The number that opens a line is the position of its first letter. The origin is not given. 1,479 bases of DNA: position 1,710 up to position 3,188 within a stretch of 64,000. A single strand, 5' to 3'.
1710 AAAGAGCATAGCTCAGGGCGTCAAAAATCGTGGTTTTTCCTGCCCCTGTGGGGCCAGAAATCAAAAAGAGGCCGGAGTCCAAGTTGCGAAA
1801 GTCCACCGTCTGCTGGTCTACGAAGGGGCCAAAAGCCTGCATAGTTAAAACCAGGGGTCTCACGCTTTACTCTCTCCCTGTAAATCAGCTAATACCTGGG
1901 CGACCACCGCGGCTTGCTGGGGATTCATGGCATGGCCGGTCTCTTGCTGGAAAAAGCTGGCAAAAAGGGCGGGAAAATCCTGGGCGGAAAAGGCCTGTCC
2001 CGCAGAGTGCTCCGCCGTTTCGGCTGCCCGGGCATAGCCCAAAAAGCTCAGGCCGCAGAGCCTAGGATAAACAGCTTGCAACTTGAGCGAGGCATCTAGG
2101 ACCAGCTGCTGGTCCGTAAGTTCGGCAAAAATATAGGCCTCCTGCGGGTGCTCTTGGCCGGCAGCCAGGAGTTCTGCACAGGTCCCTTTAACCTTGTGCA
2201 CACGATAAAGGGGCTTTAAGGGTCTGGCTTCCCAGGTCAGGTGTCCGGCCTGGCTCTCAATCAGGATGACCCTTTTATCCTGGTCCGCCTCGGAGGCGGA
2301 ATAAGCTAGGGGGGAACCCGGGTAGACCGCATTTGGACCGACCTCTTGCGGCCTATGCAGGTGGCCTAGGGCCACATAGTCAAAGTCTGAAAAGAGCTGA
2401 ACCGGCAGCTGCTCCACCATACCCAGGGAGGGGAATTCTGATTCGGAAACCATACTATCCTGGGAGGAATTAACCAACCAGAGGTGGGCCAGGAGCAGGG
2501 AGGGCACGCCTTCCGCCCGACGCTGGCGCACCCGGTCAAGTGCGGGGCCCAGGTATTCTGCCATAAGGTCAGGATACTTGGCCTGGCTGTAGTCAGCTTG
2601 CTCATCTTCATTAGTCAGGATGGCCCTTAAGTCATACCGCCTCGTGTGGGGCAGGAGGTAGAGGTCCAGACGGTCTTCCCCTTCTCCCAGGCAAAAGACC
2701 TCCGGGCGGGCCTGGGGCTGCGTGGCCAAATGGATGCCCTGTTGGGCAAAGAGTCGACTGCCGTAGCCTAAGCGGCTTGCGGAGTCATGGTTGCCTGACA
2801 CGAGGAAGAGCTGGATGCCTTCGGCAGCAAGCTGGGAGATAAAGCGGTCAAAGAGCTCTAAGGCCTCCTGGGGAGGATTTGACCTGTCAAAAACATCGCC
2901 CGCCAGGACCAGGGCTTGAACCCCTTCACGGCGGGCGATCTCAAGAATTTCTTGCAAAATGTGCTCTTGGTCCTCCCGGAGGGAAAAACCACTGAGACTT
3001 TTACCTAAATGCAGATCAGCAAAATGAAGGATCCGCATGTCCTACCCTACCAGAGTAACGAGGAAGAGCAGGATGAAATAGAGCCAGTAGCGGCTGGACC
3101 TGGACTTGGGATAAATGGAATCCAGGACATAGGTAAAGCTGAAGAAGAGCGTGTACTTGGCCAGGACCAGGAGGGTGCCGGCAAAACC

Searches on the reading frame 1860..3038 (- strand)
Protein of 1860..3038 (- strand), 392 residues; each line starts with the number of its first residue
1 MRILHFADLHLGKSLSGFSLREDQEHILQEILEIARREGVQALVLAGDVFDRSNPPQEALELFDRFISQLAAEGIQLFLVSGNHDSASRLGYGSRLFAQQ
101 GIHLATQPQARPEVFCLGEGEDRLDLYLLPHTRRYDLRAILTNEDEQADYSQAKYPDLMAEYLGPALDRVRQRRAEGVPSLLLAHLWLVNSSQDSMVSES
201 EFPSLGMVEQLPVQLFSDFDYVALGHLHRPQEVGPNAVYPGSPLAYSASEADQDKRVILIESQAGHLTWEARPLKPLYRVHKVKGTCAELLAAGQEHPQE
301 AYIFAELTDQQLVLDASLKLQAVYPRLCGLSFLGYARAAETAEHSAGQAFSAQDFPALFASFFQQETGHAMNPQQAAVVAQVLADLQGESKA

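Call 69: find_encoding_contigs(protein=window:1860-3038:-, flank=10000, max_places=1)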
Protein window:1860-3038:- (392 aa): 8 contigs read that carry it; 1 place shown.
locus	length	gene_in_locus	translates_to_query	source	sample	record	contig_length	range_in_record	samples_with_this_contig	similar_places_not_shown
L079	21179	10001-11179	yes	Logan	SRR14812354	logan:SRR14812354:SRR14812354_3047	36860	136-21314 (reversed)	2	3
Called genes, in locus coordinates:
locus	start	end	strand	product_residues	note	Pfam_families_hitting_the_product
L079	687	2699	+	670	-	PF00583:Acetyltransf_1, PF13673:Acetyltransf_10, PF13508:Acetyltransf_7, PF01546:Peptidase_M20, PF07687:M20_dimer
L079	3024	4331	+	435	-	PF02403:Seryl_tRNA_N, PF00587:tRNA-synt_2b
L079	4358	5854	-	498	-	PF13200:DUF4015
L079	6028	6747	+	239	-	PF01205:Impact_N, PF09186:DUF1949 (weak)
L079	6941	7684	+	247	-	PF20772:TACO1_YebC_N, PF01709:Transcrip_reg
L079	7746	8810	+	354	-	PF03780:Asp23 (faint)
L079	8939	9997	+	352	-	-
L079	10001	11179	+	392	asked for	PF00149:Metallophos, PF12850:Metallophos_2 (weak), PF12320:SbcD_C (weak)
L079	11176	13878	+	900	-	PF02463:SMC_N (weak), PF13476:AAA_23, PF13514:AAA_27, PF13555:AAA_29 (weak), PF13558:SbcC_Walker_B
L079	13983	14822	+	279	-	PF02463:SMC_N (faint), PF00005:ABC_tran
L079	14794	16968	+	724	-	PF07705:CARDB (faint)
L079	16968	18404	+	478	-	PF12704:MacB_PCD, PF02687:FtsX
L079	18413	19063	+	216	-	PF13176:TPR_7 (faint), PF13181:TPR_8 (faint), PF13428:TPR_14 (faint), PF25058:ARM_TT21 (faint), PF07719:TPR_2 (faint), PF13174:TPR_6 (faint), PF13432:TPR_16 (faint), PF13424:TPR_12, +2 more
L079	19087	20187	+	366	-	PF05343:Peptidase_M42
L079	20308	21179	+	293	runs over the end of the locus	PF01177:Asp_Glu_race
